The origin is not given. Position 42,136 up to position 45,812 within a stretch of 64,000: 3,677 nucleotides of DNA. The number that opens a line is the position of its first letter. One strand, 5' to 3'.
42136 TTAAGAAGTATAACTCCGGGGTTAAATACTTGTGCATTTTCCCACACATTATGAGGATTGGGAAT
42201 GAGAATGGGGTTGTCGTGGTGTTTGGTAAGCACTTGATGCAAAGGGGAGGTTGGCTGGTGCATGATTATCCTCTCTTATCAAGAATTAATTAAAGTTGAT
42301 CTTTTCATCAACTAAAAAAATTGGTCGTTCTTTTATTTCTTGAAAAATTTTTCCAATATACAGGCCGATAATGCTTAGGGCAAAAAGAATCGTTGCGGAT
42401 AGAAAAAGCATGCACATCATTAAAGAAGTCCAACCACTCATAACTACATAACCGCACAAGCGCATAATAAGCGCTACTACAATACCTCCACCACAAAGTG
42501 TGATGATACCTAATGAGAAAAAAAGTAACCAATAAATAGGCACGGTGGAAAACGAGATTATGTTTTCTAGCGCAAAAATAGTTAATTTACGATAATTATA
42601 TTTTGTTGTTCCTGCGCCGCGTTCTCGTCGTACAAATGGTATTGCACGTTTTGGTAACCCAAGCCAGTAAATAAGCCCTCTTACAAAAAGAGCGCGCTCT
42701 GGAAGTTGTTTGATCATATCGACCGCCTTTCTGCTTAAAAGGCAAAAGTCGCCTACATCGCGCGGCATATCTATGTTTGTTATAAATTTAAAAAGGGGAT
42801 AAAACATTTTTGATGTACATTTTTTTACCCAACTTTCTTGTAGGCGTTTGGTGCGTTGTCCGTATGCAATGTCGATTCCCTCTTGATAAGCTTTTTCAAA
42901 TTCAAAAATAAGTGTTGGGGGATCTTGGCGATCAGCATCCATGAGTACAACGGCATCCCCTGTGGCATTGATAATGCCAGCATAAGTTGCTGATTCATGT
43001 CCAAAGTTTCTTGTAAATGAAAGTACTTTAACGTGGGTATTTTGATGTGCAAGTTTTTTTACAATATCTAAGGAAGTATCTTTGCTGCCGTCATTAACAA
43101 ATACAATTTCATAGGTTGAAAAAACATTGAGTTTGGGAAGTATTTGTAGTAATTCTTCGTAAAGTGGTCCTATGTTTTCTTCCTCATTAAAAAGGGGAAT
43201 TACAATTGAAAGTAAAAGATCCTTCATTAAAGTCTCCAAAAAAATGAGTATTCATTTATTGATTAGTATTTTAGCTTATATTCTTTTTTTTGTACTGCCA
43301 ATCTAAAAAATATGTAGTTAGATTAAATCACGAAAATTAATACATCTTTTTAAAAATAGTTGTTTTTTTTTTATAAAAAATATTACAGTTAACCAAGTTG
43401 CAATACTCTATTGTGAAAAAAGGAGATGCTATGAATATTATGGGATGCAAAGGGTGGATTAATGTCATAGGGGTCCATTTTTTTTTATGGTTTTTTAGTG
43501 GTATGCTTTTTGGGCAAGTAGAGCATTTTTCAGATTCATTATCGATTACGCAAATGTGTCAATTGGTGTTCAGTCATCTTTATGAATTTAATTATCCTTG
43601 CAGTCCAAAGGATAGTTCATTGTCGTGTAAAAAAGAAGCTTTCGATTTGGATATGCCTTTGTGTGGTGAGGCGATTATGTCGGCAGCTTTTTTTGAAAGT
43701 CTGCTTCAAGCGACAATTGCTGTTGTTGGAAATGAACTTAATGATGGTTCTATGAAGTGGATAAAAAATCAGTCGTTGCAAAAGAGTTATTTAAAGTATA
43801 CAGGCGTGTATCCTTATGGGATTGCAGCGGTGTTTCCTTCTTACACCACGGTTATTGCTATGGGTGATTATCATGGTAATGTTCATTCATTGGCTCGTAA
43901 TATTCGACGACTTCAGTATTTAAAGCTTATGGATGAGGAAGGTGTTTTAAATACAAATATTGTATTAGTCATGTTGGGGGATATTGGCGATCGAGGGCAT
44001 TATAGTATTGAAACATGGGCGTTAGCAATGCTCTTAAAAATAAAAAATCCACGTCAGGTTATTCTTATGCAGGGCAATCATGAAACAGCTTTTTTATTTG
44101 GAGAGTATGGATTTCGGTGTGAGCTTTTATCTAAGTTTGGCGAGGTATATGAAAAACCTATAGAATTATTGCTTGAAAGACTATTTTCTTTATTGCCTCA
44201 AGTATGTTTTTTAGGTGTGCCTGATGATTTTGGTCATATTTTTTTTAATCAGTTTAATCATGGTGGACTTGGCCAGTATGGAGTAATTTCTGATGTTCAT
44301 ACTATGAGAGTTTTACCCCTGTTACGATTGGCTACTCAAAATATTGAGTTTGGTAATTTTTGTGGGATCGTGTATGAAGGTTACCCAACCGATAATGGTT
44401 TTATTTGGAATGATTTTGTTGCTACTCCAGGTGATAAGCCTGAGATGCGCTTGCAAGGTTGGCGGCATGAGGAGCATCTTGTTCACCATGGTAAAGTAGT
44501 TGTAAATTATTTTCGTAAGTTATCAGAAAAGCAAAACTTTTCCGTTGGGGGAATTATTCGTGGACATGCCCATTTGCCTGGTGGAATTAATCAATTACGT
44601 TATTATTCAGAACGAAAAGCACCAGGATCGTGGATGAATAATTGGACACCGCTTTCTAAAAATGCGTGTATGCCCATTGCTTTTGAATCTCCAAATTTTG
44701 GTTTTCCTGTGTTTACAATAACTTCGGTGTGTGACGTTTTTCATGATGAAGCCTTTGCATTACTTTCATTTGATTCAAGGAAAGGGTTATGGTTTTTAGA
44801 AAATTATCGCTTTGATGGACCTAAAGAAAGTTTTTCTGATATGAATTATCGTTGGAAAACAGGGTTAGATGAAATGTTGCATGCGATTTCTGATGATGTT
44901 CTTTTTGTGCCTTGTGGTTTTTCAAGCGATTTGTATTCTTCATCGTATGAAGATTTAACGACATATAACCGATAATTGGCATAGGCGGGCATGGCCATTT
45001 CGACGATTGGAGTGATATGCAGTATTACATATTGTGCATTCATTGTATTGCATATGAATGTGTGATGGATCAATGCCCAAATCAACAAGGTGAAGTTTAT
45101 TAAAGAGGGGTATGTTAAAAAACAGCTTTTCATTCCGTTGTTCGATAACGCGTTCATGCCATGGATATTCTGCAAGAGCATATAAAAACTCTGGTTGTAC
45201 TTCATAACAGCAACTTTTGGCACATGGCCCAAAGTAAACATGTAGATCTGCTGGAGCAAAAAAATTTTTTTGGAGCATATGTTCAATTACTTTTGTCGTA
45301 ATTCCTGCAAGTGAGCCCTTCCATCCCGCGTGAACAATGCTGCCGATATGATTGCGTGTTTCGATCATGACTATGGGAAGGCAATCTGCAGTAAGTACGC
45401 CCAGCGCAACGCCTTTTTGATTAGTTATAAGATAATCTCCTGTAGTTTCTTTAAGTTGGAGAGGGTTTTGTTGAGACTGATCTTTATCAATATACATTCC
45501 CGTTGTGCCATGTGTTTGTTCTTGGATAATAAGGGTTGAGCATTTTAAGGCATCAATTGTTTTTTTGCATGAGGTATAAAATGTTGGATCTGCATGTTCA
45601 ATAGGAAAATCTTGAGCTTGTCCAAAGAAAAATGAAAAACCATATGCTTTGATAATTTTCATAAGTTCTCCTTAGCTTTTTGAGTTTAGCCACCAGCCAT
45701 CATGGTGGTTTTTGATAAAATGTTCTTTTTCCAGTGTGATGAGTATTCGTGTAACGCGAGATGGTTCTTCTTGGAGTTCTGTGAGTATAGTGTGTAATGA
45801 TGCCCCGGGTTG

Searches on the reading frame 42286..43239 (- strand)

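Call 62: search_protein_families(library=pfam, proteins=[window:42286-43239:-], max_evalue=0.00001)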
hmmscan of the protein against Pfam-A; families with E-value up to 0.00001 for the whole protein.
window:42286-43239:- (317 aa): 3 families
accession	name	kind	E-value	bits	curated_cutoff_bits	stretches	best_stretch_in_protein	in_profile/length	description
PF00535.33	Glycos_transf_2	-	5.9e-29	101.6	23.3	1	11-173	1-164/168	Glycosyl transferase family 2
PF13641.12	Glyco_tranf_2_3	-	1e-06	29.4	27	1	10-104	3-97/230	Glycosyltransferase like family 2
PF10111.15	Glyco_tranf_2_2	-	9e-06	25.8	27.3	0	11-103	1-91/276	Glycosyltransferase like family 2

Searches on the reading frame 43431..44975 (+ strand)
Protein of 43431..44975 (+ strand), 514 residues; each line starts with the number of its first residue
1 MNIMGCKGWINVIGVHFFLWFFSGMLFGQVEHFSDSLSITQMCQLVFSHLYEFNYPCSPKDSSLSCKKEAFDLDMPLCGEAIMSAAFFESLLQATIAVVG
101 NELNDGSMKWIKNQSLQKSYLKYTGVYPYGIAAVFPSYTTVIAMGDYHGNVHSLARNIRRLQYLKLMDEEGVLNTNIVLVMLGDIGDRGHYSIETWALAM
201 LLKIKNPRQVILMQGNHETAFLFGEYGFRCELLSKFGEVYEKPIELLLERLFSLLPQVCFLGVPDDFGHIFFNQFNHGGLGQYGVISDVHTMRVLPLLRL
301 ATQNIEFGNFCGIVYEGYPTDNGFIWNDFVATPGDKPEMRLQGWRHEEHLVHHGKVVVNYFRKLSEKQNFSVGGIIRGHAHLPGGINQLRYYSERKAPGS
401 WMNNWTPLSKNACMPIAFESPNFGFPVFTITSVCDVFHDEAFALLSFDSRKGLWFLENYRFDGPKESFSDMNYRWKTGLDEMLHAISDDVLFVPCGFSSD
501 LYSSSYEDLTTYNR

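Call 3: search_protein_families(library=pfam, proteins=[window:43431-44975:+], max_evalue=1)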
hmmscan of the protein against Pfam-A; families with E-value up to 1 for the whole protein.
window:43431-44975:+ (514 aa): 1 family
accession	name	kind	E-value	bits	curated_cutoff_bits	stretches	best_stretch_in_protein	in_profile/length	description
PF00149.33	Metallophos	-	4.7e-09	37.4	21.5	1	140-382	2-190/191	Calcineurin-like phosphoesterase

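Call 4: search_protein_families(library=ncbifam, proteins=[window:43431-44975:+], max_evalue=1)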
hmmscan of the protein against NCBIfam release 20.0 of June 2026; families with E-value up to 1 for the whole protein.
window:43431-44975:+ (514 aa): 5 families
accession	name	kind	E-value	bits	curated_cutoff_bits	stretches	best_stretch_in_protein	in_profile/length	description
NF010148.0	PRK13625.1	equivalog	0.00094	18.8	340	1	144-218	6-77/245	bis(5'-nucleosyl)-tetraphosphatase PrpE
TIGR04075.1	bacter_Pnkp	equivalog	0.02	13.1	750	1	144-220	185-264/851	polynucleotide kinase-phosphatase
NF043030.1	T4SS_Wip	domain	0.036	13.2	300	1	162-222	70-130/330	Dot/Icm T4SS effector Wip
NF001204.0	PRK00166.1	equivalog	0.071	12.4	176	1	142-227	4-76/276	symmetrical bis(5'-nucleosyl)-tetraphosphatase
NF008516.0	PRK11439.1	equivalog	0.17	11.8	326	1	140-219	18-82/218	protein-serine/threonine phosphatase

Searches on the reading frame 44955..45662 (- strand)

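Call 62: search_protein_families(library=pfam, proteins=[window:44955-45662:-], max_evalue=0.00001)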
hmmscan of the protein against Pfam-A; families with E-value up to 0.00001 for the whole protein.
window:44955-45662:- (235 aa): 1 family
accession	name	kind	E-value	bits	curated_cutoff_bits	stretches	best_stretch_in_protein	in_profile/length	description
PF02578.20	Cu-oxidase_4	-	2.1e-43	148.9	22.9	1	39-225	39-229/238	Multi-copper polyphenol oxidoreductase laccase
